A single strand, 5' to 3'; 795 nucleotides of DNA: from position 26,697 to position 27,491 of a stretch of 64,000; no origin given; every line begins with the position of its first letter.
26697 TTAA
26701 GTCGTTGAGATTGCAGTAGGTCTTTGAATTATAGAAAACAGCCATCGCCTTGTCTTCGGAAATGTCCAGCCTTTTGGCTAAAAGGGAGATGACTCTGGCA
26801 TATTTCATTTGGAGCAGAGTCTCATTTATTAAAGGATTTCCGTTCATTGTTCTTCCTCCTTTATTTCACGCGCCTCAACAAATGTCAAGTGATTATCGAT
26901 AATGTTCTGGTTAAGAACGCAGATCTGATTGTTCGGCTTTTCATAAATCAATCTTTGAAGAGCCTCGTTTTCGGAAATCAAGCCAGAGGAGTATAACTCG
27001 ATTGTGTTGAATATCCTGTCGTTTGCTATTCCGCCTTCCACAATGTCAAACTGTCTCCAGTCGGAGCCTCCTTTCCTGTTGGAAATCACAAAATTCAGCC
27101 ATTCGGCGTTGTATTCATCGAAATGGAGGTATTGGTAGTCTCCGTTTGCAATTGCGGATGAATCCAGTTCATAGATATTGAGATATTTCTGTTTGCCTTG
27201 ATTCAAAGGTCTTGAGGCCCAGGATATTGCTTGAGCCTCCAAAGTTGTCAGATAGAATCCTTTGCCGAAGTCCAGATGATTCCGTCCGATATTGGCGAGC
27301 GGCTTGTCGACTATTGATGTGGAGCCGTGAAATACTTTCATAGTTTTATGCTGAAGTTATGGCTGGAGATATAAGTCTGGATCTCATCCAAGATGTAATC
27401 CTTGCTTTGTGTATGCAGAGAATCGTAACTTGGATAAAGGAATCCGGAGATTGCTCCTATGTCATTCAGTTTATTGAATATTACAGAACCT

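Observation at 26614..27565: Overlapping three-gene module: small protein, DUF3990-like (ART-like motifs), small paralogous protein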

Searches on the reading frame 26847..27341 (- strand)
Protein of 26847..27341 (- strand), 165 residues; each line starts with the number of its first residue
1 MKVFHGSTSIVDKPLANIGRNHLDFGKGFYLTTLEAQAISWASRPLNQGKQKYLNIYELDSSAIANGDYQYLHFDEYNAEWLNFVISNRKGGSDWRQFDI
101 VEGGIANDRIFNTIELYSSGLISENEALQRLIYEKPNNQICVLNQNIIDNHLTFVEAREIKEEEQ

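Call 3: search_protein_families(library=pfam, proteins=[window:26847-27341:-], max_evalue=1)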
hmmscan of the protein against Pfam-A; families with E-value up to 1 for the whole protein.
window:26847-27341:- (165 aa): 2 families
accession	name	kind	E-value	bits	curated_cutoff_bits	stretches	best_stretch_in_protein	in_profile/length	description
PF13151.12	DUF3990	-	1.3e-45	155.3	32.2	1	1-152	1-150/152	Protein of unknown function (DUF3990)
PF15570.11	Imm43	-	0.013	15.6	25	1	51-95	98-141/211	Immunity protein 43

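Call 4: search_protein_families(library=ncbifam, proteins=[window:26847-27341:-], max_evalue=1)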
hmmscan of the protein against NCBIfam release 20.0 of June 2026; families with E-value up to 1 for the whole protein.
window:26847-27341:- (165 aa): 0 families

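Call 5: search_protein_families(library=padloc, proteins=[window:26847-27341:-], max_evalue=1)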
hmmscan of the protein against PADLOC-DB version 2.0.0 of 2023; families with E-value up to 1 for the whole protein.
window:26847-27341:- (165 aa): 8 families
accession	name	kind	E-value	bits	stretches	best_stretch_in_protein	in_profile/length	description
PDLC04438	PDC-M13B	-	1.7e-52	175.5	1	1-159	1-157/158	-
PDLC04436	PDC-M13A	-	9.2e-40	134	1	1-157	1-156/159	-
PDLC04411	PDC-M10A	-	5.7e-32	108.5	1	1-161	4-154/156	-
PDLC04412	PDC-M10A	-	1.1e-30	104.4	1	1-160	1-150/152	-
PDLC04413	PDC-M10A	-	3.2e-18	63.9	1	1-161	1-151/157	-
PDLC04437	PDC-M13A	-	2.6e-17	61.1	1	21-126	10-115/117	-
PDLC04641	PDC-M42A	-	6.5e-07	27.3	1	3-80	6-82/215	-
PDLC04640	PDC-M42A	-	3.1e-05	21.5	1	3-84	70-150/280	-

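Call 6: search_protein_families(library=phrogs, proteins=[window:26847-27341:-], max_evalue=1)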
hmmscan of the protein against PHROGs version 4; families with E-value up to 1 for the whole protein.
window:26847-27341:- (165 aa): 0 families

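Call 14: find_homologous_proteins(query=window:26847-27341:-)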
Query window:26847-27341:- (165 aa): 453 proteins with E <= 0.001 among 467 candidates; the best 120 are listed.
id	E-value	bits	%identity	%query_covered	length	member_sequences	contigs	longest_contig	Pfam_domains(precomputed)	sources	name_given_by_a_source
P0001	8.3e-99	346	95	100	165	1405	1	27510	PF13151.13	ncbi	-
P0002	1.3e-93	329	91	100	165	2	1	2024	PF13151.13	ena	-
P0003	6.8e-93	327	90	100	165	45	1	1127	PF13151.13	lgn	-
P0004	9.3e-93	326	89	100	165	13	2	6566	PF13151.13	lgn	-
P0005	6.2e-92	324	86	99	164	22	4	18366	PF13151.13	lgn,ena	-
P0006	5.6e-73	262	70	97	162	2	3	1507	PF13151.13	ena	-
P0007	3.8e-72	259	66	98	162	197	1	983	PF13151.13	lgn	-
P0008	4.9e-68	246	66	99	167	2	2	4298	PF13151.13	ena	-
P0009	7.3e-68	245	63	97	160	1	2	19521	PF13151.13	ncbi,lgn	-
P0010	1.4e-67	244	66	92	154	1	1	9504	PF13151.13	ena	-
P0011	3.1e-67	243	65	100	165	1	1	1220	PF13151.13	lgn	-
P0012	2.3e-66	241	64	97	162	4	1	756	PF13151.13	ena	-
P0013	3.2e-66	240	64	100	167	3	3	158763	PF13151.13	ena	-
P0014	3.2e-66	240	64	93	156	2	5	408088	PF13151.13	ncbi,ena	-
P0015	1.1e-65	238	63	99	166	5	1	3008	PF13151.13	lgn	-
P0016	2.1e-65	237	61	99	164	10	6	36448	PF13151.13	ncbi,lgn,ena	-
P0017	3.5e-65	237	61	100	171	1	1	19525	PF13151.13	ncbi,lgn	-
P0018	4.2e-65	236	63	100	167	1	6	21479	PF13151.13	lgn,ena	-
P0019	5.7e-65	236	61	99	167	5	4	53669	PF13151.13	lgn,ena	-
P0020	6.1e-65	236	61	99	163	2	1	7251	PF13151.13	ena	-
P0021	1.1e-64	235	61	98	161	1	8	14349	PF13151.13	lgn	-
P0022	1.4e-64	235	60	98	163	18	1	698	PF13151.13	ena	-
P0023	1.6e-64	235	60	99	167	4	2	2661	PF13151.13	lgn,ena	-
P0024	1.8e-64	234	61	99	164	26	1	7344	PF13151.13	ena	-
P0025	1.8e-64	234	60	99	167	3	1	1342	PF13151.13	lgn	-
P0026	1.8e-64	234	63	97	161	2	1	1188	PF13151.13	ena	-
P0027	4.2e-64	233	63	97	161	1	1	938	PF13151.13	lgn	-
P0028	4.4e-64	233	63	97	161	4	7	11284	PF13151.13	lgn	-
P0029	4.9e-64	233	63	99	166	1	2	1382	PF13151.13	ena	-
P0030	5.5e-64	233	60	99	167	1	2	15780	PF13151.13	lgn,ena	-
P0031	6.9e-64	232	61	99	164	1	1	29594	PF13151.13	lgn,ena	-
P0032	1.0e-63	232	61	99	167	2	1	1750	PF13151.13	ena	-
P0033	1.4e-63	231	60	98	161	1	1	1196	PF13151.13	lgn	-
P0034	3.1e-63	230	63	99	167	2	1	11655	PF13151.13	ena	-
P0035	3.6e-63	230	64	97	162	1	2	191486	PF13151.13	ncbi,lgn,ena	-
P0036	4.1e-63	230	61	96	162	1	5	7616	PF13151.13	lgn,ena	-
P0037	4.5e-63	230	60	100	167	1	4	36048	PF13151.13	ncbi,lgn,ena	-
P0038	4.5e-63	230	62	97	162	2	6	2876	PF13151.13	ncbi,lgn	-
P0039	7.0e-63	229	87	72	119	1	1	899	PF13151.13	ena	-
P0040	8.9e-63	229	61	100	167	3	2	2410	PF13151.13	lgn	-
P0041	1.1e-62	229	62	99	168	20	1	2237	PF13151.13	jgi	jgi:hypothetical protein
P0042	1.2e-62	228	59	99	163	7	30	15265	PF13151.13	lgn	-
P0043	1.3e-62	228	61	98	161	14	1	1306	PF13151.13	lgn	-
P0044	2.3e-62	227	60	97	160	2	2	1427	PF13151.13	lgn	-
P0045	2.5e-62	227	60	98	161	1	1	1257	PF13151.13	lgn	-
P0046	2.6e-62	227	61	98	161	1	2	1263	PF13151.13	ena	-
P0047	2.9e-62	227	60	100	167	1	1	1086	PF13151.13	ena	-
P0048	3.1e-62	227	60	98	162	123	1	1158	PF13151.13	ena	-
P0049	4.0e-62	227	58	98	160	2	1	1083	PF13151.13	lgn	-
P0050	4.2e-62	227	59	99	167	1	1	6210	PF13151.13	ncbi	-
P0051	4.3e-62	227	61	93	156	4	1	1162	PF13151.13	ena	-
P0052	4.3e-62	227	60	99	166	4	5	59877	PF13151.13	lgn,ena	-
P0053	4.9e-62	226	60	98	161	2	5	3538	PF13151.13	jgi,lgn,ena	-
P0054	8.7e-62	226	59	100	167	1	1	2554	PF13151.13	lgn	-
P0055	9.6e-62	226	58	100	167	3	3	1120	PF13151.13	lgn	-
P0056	1.1e-61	225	60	100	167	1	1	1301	PF13151.13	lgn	-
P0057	1.2e-61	225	62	95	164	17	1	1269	PF13151.13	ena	-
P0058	1.2e-61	225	60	98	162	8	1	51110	PF13151.13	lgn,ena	-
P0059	2.1e-61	224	60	100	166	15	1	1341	PF13151.13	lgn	-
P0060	2.1e-61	224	63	97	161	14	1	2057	PF13151.13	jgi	-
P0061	2.1e-61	224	62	97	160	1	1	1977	PF13151.13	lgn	-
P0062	3.1e-61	224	58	97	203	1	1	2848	PF13151.13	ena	-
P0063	3.5e-61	224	57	100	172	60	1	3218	PF13151.13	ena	-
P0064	3.6e-61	224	61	97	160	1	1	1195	PF13151.13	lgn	-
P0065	3.6e-61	224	58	100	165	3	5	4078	PF13151.13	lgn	-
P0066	3.6e-61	224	60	99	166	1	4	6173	PF13151.13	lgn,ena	-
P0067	3.9e-61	224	60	99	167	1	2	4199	PF13151.13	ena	-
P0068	3.9e-61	224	61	97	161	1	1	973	PF13151.13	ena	-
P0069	4.0e-61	223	60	98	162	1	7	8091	PF13151.13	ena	-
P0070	4.3e-61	223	59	100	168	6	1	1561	PF13151.13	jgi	jgi:hypothetical protein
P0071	4.8e-61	223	59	98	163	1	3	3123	PF13151.13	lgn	-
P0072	5.5e-61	223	59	99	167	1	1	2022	PF13151.13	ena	-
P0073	7.9e-61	223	60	99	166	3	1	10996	PF13151.13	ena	-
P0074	8.8e-61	222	58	99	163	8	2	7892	PF13151.13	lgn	-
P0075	9.0e-61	222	59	100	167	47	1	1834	PF13151.13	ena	-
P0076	9.7e-61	222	57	98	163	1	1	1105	PF13151.13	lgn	-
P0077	9.9e-61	222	59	97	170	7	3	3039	PF13151.13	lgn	-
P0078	1.0e-60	222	60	97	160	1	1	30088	PF13151.13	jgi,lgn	-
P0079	1.1e-60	222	56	100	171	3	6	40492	PF13151.13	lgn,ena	-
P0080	1.2e-60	222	62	99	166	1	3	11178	PF13151.13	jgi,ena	jgi:hypothetical protein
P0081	1.4e-60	222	59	100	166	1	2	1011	PF13151.13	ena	-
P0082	1.5e-60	222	58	97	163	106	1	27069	PF13151.13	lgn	-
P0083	1.7e-60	221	60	99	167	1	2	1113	PF13151.13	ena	-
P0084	2.1e-60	221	61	95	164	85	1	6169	PF13151.13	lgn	-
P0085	2.2e-60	221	59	99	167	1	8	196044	PF13151.13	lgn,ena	-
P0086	2.4e-60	221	60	98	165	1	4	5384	PF13151.13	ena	-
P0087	2.5e-60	221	62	99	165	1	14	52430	PF13151.13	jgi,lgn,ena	jgi:hypothetical protein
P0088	3.0e-60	221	63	99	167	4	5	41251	PF13151.13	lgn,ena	-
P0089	4.2e-60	220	59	99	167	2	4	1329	PF13151.13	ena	-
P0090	5.1e-60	220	60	97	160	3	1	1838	PF13151.13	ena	-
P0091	1.3e-59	219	62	99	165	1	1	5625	PF13151.13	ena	-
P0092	1.3e-59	219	57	100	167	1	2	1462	PF13151.13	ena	-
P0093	1.4e-59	218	57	100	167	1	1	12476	PF13151.13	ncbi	-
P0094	1.7e-59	218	58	99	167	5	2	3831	PF13151.13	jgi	jgi:hypothetical protein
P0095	2.0e-59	218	60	95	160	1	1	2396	PF13151.13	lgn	-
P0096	2.0e-59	218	56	99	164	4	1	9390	PF13151.13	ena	-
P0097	3.4e-59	217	60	98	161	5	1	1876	PF13151.13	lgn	-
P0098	3.8e-59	217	58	99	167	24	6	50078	PF13151.13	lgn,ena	-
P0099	3.9e-59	217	58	100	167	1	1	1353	PF13151.13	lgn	-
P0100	3.9e-59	217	57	100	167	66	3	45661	PF13151.13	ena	-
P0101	4.8e-59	217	60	98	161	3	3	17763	PF13151.13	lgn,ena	-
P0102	6.4e-59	216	59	97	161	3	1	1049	PF13151.13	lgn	-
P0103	7.4e-59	216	58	99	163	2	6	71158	PF13151.13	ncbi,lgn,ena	-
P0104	9.2e-59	216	59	100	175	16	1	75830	PF13151.13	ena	-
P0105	9.9e-59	216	61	95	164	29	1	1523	PF13151.13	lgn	-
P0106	1.4e-58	215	56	100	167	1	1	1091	PF13151.13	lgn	-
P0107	2.0e-58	215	56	98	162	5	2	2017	PF13151.13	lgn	-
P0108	2.0e-58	215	56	97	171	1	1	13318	PF13151.13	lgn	-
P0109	2.2e-58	215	60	97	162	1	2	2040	PF13151.13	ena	-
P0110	2.4e-58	214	56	98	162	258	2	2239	PF13151.13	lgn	-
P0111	2.5e-58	214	59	95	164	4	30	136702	PF13151.13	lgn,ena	-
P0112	2.5e-58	214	57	98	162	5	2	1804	PF13151.13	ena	-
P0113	3.9e-58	214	58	99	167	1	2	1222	PF13151.13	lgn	-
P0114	4.0e-58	214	60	95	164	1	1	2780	PF13151.13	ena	-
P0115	4.5e-58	214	60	95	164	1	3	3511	PF13151.13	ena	-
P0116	8.5e-58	213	56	99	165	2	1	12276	PF13151.13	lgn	-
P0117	8.7e-58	213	58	97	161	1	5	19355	PF13151.13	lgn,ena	-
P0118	8.9e-58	213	55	100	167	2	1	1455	PF13151.13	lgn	-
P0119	1.5e-57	212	57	98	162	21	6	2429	PF13151.13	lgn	-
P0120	2.1e-57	211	57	98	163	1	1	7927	PF13151.13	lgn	-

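Call 19: search_solved_structures(query=A1, max_evalue=10, show_alignments=3)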
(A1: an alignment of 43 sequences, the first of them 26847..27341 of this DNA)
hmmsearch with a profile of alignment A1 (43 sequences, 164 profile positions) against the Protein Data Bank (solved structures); distinct sequences matched with E-value up to 10: 1.
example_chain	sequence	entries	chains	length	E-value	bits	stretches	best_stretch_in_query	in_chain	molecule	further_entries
1rlk_A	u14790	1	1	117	0.45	13.3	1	15-66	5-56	Hypothetical protein Ta0108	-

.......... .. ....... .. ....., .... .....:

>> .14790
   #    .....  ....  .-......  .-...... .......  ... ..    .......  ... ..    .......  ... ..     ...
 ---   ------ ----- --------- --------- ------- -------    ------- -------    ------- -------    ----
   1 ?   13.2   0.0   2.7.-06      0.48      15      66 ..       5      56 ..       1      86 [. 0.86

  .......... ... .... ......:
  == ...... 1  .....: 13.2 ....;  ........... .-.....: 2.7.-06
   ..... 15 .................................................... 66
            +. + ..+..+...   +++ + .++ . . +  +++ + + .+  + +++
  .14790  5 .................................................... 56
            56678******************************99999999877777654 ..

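Call 20: find_related_loci(query=A1, collection=genome_contigs, flank=6000)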
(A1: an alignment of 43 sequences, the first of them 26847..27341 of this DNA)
Query A1 (165 aa) in genome_contigs; peptide patterns used: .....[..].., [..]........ (x = any residue, [..] = any of these).
599 stretches matched a pattern (row limit reached: there are more); 528 encode a relative of the query (tblastn E <= 1e-3); the best 80 are kept; 80 distinct loci.
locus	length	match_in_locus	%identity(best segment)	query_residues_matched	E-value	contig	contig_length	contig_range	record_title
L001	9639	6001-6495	98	1-165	1e-108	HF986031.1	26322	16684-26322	Alistipes sp. CAG:514 genomic scaffold, scf94, whole genome shotgun sequence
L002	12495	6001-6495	96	1-165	2e-106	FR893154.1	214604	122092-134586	Alistipes sp. CAG:435 genomic scaffold, scf149, whole genome shotgun sequence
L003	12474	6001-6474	87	1-158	3e-92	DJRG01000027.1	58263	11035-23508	MAG TPA_asm: Bacteroidales bacterium UBA6366 UBA6366_contig_468, whole genome shotgun sequence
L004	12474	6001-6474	86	1-158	2e-90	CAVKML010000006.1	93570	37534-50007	uncultured bacterium isolate H07686-L1_cleanbin_000010 genome assembly, contig: Spades_H07686-L1_contig_63, whole genome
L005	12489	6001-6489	63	1-163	6e-74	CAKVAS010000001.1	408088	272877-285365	MAG: uncultured Bacteroidales bacterium isolate REFINED_METABAT215_TOP10_CONTIGS_1500_ASSEMBLY_K77_MERGED__Hadza_MoBio_h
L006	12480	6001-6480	63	1-160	4e-73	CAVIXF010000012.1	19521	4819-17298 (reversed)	Candidatus Gastranaerophilales bacterium HUM_1 isolate H07682-L1_cleanbin_000042 genome assembly, contig: Spades_H07682-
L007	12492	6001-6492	61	1-164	2e-70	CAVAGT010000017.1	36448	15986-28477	Lachnospiraceae bacterium isolate SRR8978296_cleanbin_000001 genome assembly, contig: Spades_SRR8978296_contig_42, whole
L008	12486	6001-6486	62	1-162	3e-70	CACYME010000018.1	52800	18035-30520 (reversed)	MAG: uncultured Prevotellaceae bacterium isolate RUG12065 genome assembly, contig: RUG12065_asm_18, whole genome shotgun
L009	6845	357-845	60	1-163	1e-69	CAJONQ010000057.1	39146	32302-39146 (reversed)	uncultured Prevotella sp. isolate Reindeer_2_mag_97 genome assembly, contig: scaffold_4033, whole genome shotgun sequenc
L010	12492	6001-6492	60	1-164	1e-69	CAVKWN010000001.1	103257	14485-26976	Lachnospiraceae bacterium isolate H07689-L1_cleanbin_000006 genome assembly, contig: Spades_H07689-L1_contig_61, whole g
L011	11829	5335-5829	60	1-165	3e-68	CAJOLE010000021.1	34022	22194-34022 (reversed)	uncultured Prevotella sp. isolate Reindeer_1_mag_250 genome assembly, contig: scaffold_1421, whole genome shotgun sequen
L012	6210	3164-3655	59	1-164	3e-68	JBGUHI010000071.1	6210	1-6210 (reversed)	MAG: Candidatus Limimorpha sp. isolate ruminal_MAG_354 ruminal_MAG_354_contig_0071, whole genome shotgun sequence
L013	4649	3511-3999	63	1-163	9e-68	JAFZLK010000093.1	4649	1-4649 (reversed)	MAG: Bacteroidales bacterium isolate RGIG7873 Water_buffalos_Reticulum-4__c840115, whole genome shotgun sequence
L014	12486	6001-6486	60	1-162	1e-67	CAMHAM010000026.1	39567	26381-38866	MAG: uncultured Prevotella sp. isolate SRR11784292_bin.4_metaWRAP_v1.3_MAG genome assembly, contig: ERZ12202954.601, who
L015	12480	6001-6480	58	1-160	1e-65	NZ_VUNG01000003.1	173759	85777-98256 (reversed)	Hallella mizrahii strain LKV-178-WT-2A seq3, whole genome shotgun sequence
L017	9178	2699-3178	58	1-160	1e-65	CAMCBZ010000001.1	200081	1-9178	MAG: uncultured Prevotella sp. isolate ERR1855550_bin.24_metaWRAP_v1.3_MAG genome assembly, contig: ERZ9514763.4, whole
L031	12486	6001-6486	55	1-163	1e-56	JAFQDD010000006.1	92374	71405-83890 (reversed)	MAG: Spirochaetaceae bacterium isolate RGIG1711 Goat_Cecum-2__c161, whole genome shotgun sequence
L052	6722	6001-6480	50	2-162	2e-51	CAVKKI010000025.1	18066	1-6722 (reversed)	Oribacterium sp. isolate H07689-L1_cleanbin_000031 genome assembly, contig: Spades_H07689-L1_contig_1689, whole genome s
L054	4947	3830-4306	50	2-160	4e-51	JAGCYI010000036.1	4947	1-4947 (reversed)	MAG: Bacteroidales bacterium isolate RGIG10234 Yak_Rumen-5__c199419, whole genome shotgun sequence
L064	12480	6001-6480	49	1-160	2e-49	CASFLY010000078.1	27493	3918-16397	uncultured Bacteroidales bacterium isolate SI.B43.metabat-bins.131 genome assembly, contig: SI.B43.metabat-bins.131.fa_k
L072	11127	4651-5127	48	3-162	8e-49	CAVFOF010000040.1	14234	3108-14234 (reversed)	bacterium isolate H07645-L1_cleanbin_000054 genome assembly, contig: Spades_H07645-L1_contig_2357, whole genome shotgun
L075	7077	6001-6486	45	3-162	3e-48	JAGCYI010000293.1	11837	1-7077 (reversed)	MAG: Bacteroidales bacterium isolate RGIG10234 Yak_Rumen-5__c2163517, whole genome shotgun sequence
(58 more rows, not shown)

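Call 25: predict_structure(alignment_id=A1)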
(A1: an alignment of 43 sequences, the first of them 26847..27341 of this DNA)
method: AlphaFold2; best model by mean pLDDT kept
length: 165 residues; sequences in the alignment: 43
mean_pLDDT: 93.4   pTM: 0.87
mean pLDDT of the five models: 93.4, 92.6, 92.5, 90.6, 89.8
residues with pLDDT >= 90: 141; 70-90: 21; 50-70: 1; < 50: 2
segments of 3 or more residues with pLDDT < 50: none
pLDDT, mean of each block of 10 residues (from residue 1): 97 89 92 95 92 98 92 96 95 95 90 95 98 92 97 98 60
secondary structure, 60 per line:
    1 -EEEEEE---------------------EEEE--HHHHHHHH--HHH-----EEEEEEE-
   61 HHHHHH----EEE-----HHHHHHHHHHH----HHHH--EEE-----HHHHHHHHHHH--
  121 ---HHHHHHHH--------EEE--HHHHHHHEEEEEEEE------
elements in order: E2-7 E29-32 H35-42 E53-59 H61-66 E71-73 H79-89 H94-97 E100-102 H108-118 H124-131 E140-142 H145-151 E152-159

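Call 29: search_protein_representatives(alignment_id=A1)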
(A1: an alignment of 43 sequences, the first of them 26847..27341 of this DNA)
Query: 43 sequences, 164 profile positions. Proteins with E-value up to 0.001 (for the whole library): 5157; up to 1e-10: 1655; up to 1e-30: 110. The best 150 are listed.
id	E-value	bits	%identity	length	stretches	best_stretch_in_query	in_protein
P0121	7.2e-81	285.9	-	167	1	1-163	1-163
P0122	2.8e-56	205.9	-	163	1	1-161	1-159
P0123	1.3e-55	203.8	-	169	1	2-160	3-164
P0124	6.4e-55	201.5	-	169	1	2-162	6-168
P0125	3.9e-54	198.9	-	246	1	2-161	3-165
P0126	1.1e-53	197.5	-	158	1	1-160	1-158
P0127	1.4e-52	193.9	-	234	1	2-162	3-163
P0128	3.5e-52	192.6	-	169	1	1-163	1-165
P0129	5.8e-52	191.9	-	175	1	2-161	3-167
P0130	9.6e-52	191.2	-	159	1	1-160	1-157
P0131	1.4e-51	190.6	-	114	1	1-114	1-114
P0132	1.5e-49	184.0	-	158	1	1-160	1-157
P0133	4.9e-48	179.1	-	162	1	1-156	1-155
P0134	1.7e-47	177.3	-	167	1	2-162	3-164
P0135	6.5e-46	172.2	-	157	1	1-160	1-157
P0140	5.4e-42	159.5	-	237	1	1-160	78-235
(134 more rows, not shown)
